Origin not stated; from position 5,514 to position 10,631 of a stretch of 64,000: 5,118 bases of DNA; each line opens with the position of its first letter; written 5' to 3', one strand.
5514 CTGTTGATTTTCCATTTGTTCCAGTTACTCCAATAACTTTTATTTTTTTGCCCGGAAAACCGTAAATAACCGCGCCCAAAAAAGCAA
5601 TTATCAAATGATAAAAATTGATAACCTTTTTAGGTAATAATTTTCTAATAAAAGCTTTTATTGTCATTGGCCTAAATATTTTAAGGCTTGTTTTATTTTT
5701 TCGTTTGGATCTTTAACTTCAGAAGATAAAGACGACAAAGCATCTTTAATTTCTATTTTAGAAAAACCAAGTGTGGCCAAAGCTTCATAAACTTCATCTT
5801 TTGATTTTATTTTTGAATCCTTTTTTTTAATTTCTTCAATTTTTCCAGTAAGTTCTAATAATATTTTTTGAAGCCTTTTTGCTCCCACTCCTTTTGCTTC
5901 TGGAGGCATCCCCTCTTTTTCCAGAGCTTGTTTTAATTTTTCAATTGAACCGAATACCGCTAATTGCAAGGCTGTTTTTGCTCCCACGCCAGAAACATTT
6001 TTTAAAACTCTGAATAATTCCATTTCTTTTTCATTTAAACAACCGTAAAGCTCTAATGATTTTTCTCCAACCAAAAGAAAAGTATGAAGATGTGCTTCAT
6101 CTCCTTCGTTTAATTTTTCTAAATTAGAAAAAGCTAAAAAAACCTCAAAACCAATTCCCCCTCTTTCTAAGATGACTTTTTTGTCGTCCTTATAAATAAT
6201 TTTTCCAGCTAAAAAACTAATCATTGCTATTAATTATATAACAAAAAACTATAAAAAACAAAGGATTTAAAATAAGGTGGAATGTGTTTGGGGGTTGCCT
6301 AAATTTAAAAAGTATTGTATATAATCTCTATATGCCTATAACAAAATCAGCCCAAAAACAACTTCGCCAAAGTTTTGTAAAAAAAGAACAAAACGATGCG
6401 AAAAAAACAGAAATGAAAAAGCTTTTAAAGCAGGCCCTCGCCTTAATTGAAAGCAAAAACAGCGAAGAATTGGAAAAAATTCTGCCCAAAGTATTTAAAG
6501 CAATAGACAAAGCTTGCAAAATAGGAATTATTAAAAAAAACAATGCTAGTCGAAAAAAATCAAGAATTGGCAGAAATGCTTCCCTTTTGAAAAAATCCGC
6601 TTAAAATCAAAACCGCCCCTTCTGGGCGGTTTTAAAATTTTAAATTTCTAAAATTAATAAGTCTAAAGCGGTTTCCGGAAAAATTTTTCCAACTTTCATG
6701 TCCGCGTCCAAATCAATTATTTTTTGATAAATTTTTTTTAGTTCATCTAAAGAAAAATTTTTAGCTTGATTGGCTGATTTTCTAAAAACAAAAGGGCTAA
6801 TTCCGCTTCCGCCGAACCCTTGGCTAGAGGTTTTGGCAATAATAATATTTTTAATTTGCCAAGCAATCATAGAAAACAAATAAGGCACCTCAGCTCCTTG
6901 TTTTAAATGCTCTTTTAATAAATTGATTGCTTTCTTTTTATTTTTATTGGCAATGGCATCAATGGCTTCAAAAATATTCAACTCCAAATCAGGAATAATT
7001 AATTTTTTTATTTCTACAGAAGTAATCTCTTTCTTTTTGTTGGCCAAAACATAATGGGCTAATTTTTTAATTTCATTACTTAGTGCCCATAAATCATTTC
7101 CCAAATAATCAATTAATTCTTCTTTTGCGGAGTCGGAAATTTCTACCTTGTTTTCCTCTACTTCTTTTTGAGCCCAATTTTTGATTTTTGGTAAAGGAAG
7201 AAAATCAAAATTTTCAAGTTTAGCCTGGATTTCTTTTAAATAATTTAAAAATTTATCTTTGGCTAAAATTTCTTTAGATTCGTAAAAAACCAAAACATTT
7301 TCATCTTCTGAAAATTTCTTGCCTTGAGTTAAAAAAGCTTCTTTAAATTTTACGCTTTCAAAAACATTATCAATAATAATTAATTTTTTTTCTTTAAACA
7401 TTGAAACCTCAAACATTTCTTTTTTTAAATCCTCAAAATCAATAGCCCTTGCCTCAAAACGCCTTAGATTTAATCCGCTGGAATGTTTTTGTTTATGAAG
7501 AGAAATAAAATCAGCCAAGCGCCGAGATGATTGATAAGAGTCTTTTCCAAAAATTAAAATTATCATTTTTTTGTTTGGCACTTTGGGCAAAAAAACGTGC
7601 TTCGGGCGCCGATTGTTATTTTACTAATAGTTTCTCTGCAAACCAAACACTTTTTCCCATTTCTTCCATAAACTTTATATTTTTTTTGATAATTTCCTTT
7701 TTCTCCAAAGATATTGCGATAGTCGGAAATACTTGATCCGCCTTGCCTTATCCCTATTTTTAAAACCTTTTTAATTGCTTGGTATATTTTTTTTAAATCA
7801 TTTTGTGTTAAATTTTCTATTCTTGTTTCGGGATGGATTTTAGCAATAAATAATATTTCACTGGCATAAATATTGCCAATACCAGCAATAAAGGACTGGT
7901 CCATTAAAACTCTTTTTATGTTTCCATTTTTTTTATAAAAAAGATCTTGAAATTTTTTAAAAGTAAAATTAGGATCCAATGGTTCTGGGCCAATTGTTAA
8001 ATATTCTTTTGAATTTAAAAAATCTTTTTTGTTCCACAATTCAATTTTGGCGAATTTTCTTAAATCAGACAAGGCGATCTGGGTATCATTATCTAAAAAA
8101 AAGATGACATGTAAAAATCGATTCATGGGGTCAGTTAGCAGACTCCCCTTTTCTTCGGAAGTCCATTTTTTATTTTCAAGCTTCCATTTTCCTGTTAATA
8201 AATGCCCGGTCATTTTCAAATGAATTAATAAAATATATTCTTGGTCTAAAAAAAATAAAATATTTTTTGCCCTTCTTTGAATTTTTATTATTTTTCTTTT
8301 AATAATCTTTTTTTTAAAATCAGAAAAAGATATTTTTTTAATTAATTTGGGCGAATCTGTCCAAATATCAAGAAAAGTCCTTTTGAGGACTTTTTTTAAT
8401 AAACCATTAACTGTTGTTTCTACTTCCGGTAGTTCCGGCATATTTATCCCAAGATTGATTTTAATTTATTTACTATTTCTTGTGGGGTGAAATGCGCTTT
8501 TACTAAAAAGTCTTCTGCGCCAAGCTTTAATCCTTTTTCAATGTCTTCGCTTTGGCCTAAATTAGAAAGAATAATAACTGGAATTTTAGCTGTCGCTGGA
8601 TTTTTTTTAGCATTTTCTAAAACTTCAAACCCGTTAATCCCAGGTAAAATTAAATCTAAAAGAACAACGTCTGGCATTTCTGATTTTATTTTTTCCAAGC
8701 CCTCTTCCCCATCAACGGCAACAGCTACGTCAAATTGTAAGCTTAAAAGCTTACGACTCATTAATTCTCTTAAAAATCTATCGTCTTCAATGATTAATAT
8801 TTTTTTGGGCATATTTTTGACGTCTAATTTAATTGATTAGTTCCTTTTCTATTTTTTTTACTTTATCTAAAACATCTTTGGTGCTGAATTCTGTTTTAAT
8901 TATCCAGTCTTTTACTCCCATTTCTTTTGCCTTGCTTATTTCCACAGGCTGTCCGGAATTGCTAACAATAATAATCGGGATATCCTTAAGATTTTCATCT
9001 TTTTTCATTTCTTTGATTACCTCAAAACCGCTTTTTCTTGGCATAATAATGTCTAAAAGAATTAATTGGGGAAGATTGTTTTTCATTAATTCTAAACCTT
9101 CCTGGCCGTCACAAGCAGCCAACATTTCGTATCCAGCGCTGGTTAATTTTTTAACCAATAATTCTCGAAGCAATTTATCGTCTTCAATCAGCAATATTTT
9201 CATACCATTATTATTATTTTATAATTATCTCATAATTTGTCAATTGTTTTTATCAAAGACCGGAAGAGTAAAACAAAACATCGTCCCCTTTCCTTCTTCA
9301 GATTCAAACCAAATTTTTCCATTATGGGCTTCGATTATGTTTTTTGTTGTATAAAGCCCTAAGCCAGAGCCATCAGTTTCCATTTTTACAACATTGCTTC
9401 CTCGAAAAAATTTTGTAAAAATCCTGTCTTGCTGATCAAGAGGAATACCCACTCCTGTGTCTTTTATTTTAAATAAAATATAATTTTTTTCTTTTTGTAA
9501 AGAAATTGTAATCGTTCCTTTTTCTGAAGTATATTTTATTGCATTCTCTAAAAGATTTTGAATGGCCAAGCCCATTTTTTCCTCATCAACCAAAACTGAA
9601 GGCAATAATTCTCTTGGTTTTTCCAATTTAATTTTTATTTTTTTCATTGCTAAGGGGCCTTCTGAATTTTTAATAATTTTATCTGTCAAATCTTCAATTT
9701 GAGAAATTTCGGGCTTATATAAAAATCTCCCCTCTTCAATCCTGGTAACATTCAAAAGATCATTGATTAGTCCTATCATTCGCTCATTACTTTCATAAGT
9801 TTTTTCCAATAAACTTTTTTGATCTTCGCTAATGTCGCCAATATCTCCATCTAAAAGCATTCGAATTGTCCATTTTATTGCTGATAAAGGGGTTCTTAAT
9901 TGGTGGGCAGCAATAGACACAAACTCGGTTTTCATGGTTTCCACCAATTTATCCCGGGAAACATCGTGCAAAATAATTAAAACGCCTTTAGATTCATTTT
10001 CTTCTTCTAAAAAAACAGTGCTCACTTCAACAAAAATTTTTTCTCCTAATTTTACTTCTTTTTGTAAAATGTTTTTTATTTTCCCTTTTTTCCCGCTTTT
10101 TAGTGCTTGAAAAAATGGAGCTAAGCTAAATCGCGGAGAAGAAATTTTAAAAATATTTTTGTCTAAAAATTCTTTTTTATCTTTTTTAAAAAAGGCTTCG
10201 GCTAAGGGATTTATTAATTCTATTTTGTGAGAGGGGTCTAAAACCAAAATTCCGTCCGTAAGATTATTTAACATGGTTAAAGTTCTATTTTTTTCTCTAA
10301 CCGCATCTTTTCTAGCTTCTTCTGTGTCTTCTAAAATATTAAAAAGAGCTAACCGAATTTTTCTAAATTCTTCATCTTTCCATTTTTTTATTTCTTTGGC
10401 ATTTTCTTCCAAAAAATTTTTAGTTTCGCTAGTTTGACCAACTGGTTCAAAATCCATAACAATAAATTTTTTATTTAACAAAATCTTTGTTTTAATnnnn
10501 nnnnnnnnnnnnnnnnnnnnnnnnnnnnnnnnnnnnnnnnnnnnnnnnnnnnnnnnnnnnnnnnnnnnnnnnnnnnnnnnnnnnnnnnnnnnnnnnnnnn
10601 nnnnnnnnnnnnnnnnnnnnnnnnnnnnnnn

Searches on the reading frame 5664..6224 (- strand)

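Call 91: search_protein_families(library=pfam, proteins=[window:5664-6224:-], max_evalue=0.0001)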
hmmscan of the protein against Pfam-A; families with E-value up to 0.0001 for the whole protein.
window:5664-6224:- (186 aa): 3 families
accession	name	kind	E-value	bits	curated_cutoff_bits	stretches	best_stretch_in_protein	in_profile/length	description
PF01330.27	RuvA_N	-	2.8e-16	59.8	23.6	1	1-61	1-61/61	RuvA N terminal domain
PF14520.12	HHH_5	-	2.2e-08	34.9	27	1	71-125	1-55/57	Helix-hairpin-helix domain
PF07499.19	RuvA_C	-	9.1e-08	32.9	24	1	143-184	4-46/47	RuvA, C-terminal domain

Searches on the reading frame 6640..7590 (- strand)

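Call 91: search_protein_families(library=pfam, proteins=[window:6640-7590:-], max_evalue=0.0001)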
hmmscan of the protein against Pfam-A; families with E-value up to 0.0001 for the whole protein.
window:6640-7590:- (316 aa): 1 family
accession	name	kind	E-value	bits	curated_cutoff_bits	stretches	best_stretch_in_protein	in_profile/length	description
PF21694.2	DNA_pol3_delta_C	-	1.8e-20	73.6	27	1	204-315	2-120/121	DNA polymerase III delta subunit, C-terminal domain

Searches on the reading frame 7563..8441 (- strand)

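Call 91: search_protein_families(library=pfam, proteins=[window:7563-8441:-], max_evalue=0.0001)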
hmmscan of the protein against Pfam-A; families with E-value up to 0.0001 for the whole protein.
window:7563-8441:- (292 aa): 4 families
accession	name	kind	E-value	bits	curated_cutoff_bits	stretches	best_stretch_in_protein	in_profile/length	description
PF06831.19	H2TH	-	6e-29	100.3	34.7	1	150-240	1-91/93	Formamidopyrimidine-DNA glycosylase H2TH domain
PF01149.29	Fapy_DNA_glyco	-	3.4e-25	89.4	25.5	1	1-132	1-116/117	Formamidopyrimidine-DNA glycosylase N-terminal domain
PF06827.20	zf-FPG_IleRS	-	6.2e-10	39.1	21.3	1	262-290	1-29/30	Zinc finger found in FPG and IleRS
PF05833.16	NFACT_N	-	1.3e-06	27.9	31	1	155-228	168-241/456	NFACT N-terminal and middle domains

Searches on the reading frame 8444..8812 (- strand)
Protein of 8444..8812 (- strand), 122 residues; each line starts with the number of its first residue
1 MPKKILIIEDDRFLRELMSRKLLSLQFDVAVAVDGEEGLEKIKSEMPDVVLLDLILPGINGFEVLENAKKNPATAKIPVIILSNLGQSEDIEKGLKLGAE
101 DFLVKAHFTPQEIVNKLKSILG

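Call 91: search_protein_families(library=pfam, proteins=[window:8444-8812:-], max_evalue=0.0001)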
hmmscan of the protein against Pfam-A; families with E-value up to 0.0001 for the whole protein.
window:8444-8812:- (122 aa): 1 family
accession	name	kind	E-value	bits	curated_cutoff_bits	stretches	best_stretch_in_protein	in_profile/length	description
PF00072.30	Response_reg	-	6.2e-25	88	30.2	1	5-117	1-110/111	Response regulator receiver domain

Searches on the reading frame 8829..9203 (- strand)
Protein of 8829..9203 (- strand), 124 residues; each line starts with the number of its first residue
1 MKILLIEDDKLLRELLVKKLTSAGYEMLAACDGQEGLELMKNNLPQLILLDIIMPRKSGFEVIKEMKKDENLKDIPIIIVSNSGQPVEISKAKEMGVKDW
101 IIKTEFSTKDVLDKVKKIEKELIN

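Call 91: search_protein_families(library=pfam, proteins=[window:8829-9203:-], max_evalue=0.0001)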
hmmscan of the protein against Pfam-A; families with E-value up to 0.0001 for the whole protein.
window:8829-9203:- (124 aa): 1 family
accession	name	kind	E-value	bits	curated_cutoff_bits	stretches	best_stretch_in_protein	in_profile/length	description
PF00072.30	Response_reg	-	3.3e-22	79.2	30.2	1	3-113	1-108/111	Response regulator receiver domain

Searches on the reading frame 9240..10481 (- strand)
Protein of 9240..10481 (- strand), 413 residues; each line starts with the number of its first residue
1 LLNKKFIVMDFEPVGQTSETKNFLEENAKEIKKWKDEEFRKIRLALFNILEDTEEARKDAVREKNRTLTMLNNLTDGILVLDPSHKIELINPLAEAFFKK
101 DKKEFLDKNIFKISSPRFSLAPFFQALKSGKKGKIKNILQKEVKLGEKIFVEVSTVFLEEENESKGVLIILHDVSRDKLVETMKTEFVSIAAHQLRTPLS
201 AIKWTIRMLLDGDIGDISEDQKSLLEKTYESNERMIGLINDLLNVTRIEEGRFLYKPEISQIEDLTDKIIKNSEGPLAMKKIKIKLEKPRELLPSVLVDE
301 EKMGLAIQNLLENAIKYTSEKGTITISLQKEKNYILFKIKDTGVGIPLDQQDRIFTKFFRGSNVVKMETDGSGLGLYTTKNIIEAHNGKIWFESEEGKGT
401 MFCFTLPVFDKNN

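Call 92: search_protein_families(library=pfam, proteins=[window:9240-10481:-], max_evalue=0.0001)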
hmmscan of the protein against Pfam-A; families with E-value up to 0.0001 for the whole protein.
window:9240-10481:- (413 aa): 5 families
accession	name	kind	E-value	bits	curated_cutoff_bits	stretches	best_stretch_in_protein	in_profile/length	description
PF02518.31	HATPase_c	-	6.2e-30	104.3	26.4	1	299-408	2-109/111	Histidine kinase-, DNA gyrase B-, and HSP90-like ATPase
PF00512.31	HisKA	-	3.1e-16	59.6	26.9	1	183-251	1-66/66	His Kinase A (phospho-acceptor) domain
PF00989.32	PAS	-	5.3e-09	36.5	22.6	1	69-174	5-113/113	PAS fold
PF13426.13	PAS_9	-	3.1e-08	34.2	27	1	76-175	2-102/103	PAS domain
PF14501.12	HATPase_c_5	-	2.8e-07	30.8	22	1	306-397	9-93/102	GHKL domain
